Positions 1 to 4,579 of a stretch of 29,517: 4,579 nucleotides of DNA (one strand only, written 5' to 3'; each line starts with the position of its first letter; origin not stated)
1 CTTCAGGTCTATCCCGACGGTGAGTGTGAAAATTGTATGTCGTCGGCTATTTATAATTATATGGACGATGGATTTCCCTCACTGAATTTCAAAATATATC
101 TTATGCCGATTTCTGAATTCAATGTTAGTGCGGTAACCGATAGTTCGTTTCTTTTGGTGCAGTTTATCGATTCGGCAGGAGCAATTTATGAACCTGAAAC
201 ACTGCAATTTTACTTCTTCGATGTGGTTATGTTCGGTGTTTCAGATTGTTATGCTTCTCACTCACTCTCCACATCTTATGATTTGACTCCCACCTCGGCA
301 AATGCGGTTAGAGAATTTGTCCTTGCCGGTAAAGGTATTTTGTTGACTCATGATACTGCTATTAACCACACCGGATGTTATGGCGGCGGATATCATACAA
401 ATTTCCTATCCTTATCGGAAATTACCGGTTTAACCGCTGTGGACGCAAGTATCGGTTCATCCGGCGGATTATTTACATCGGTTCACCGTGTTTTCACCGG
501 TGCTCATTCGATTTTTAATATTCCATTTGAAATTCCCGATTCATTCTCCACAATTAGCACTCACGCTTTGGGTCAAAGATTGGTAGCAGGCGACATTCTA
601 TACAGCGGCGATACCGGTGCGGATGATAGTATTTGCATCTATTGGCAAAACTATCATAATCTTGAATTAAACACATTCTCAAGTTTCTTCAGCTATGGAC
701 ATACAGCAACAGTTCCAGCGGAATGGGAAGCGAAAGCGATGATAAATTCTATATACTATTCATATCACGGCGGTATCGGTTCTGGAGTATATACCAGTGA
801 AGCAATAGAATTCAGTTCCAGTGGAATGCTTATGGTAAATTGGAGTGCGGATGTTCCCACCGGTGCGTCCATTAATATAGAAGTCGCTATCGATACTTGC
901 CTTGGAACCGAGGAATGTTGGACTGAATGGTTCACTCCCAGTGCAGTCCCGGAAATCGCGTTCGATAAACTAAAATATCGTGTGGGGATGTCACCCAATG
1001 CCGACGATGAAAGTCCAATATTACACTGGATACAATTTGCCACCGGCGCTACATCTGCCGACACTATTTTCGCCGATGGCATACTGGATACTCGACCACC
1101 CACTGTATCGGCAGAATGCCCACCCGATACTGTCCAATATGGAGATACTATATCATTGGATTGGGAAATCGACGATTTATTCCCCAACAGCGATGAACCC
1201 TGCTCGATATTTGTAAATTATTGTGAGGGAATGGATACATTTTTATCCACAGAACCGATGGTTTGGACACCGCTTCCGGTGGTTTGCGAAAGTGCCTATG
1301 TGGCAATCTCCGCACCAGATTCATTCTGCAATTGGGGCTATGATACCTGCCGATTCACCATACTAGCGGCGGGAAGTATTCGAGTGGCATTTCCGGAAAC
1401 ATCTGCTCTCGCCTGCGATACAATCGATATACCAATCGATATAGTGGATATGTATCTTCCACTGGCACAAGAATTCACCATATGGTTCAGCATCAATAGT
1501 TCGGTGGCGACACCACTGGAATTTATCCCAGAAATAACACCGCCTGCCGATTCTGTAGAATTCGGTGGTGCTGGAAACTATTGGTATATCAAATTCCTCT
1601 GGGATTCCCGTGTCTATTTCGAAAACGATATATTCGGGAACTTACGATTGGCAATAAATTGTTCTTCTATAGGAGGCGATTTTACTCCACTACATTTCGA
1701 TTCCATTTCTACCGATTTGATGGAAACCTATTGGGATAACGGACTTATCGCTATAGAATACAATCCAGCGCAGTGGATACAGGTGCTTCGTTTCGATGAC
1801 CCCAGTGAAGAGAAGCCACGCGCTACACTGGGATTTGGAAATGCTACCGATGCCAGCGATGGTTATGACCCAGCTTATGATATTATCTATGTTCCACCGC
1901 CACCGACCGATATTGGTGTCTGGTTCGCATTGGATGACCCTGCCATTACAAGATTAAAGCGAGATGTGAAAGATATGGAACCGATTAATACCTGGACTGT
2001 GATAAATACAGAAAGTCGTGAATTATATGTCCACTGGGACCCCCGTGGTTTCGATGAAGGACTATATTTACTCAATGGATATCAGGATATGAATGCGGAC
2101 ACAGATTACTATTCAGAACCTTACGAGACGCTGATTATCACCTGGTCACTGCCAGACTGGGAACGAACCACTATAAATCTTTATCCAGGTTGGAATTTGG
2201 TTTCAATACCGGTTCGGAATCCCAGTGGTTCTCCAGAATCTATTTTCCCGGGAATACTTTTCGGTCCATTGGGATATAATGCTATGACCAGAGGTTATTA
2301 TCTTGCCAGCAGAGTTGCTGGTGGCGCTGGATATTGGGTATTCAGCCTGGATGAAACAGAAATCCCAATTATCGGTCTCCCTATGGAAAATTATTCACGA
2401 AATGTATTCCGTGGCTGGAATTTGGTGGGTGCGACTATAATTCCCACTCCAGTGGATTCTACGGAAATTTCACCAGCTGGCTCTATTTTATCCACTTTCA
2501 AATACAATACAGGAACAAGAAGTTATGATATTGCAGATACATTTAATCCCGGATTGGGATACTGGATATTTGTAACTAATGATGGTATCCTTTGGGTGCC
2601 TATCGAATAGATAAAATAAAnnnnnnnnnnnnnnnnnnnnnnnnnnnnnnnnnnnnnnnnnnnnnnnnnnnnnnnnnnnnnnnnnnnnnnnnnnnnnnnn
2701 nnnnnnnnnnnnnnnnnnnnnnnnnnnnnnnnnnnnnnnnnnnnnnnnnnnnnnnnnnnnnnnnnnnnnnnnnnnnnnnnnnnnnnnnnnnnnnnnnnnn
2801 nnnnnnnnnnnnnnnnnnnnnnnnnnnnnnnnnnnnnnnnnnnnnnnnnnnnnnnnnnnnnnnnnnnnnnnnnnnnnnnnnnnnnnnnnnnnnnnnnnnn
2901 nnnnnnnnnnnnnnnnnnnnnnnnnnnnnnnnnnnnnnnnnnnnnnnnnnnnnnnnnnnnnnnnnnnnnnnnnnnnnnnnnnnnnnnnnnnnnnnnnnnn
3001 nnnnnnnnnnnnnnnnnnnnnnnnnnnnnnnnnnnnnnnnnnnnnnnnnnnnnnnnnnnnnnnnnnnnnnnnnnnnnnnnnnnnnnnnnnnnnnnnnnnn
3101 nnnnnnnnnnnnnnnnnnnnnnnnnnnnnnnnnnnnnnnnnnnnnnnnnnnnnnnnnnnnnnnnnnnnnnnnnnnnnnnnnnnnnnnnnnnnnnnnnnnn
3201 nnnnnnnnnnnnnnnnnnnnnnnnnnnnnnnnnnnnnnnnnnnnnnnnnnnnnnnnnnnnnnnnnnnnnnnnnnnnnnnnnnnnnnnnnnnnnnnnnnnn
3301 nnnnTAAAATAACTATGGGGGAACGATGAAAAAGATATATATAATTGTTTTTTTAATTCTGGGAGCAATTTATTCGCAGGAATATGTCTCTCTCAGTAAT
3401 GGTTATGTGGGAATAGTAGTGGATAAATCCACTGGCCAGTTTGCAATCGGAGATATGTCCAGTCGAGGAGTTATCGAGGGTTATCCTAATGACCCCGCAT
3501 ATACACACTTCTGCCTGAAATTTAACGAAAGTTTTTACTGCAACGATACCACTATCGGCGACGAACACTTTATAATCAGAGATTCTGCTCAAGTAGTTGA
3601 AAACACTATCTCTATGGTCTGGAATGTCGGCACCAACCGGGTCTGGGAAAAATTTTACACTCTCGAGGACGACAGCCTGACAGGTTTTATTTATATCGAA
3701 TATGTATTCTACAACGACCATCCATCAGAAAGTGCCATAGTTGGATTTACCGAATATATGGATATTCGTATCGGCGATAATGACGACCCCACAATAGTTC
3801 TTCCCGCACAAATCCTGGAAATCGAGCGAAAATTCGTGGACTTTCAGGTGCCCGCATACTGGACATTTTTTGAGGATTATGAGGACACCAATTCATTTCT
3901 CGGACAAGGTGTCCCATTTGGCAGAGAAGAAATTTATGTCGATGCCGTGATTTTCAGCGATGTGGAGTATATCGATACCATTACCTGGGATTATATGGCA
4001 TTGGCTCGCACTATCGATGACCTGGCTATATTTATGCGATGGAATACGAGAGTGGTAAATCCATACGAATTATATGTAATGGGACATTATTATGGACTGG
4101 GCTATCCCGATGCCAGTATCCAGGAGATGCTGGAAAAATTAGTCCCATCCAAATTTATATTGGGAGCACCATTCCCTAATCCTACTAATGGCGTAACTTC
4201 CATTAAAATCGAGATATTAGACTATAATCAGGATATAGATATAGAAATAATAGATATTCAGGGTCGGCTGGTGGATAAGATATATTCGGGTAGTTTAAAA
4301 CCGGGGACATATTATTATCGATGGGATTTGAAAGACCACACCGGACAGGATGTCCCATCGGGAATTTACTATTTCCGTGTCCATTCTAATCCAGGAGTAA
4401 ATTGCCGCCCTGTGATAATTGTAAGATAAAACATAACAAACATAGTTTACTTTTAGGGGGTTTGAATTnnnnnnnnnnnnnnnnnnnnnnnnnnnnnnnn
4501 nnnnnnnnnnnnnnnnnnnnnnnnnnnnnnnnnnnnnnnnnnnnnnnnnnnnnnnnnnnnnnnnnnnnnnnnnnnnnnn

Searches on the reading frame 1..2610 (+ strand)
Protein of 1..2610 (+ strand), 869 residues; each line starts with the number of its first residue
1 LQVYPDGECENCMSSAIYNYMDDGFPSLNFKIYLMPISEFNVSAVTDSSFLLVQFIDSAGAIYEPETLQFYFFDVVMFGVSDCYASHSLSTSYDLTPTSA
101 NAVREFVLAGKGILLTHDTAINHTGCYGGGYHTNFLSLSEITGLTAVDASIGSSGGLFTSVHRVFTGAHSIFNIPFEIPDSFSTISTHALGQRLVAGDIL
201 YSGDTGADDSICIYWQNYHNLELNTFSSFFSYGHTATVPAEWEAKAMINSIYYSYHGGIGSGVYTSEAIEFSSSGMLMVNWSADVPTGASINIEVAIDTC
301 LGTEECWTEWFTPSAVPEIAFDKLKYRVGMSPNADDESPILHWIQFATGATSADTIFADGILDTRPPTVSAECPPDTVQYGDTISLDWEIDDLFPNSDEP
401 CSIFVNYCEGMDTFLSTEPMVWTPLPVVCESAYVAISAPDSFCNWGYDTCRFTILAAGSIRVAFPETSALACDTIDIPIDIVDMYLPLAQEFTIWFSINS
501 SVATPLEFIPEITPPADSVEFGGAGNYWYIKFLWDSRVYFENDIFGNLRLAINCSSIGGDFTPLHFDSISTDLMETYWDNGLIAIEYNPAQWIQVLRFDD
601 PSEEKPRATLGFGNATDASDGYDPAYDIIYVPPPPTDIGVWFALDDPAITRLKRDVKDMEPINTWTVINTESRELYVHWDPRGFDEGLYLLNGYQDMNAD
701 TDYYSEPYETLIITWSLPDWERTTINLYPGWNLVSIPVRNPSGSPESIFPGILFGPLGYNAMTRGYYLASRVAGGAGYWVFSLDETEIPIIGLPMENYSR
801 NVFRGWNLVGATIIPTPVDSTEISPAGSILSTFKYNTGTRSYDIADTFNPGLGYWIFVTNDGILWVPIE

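Call 11: search_protein_families(library=pfam, proteins=[window:1-2610:+], max_evalue=0.001)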
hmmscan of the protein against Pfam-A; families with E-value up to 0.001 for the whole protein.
window:1-2610:+ (869 aa): 1 family
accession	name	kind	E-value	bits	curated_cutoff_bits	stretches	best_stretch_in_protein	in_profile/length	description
PF16480.10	DUF5057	-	0.00075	19.4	27.9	0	18-118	280-378/378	Domain of unknown function (DUF5057)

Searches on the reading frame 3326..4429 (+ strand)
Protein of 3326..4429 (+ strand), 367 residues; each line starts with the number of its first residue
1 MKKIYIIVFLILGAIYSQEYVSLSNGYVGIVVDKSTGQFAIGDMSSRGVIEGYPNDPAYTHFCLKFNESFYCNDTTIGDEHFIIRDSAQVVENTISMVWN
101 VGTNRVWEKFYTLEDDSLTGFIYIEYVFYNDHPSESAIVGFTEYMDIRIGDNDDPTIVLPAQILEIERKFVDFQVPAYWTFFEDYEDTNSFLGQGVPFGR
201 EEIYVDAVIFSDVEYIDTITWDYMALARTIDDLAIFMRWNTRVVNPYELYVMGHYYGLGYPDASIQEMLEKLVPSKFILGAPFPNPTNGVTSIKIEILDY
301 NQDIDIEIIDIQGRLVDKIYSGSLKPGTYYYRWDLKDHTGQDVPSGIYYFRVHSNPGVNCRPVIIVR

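Call 11: search_protein_families(library=pfam, proteins=[window:3326-4429:+], max_evalue=0.001)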
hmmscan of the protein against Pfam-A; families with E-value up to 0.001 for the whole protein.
window:3326-4429:+ (367 aa): 2 families
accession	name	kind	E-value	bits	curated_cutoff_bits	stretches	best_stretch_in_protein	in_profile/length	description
PF13860.13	FlgD_ig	-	8.8e-08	32.5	27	1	291-354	10-75/79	FlgD Ig-like domain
PF18962.6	Por_Secre_tail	-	1.5e-06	28.8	27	1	283-361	2-71/75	Secretion system C-terminal sorting domain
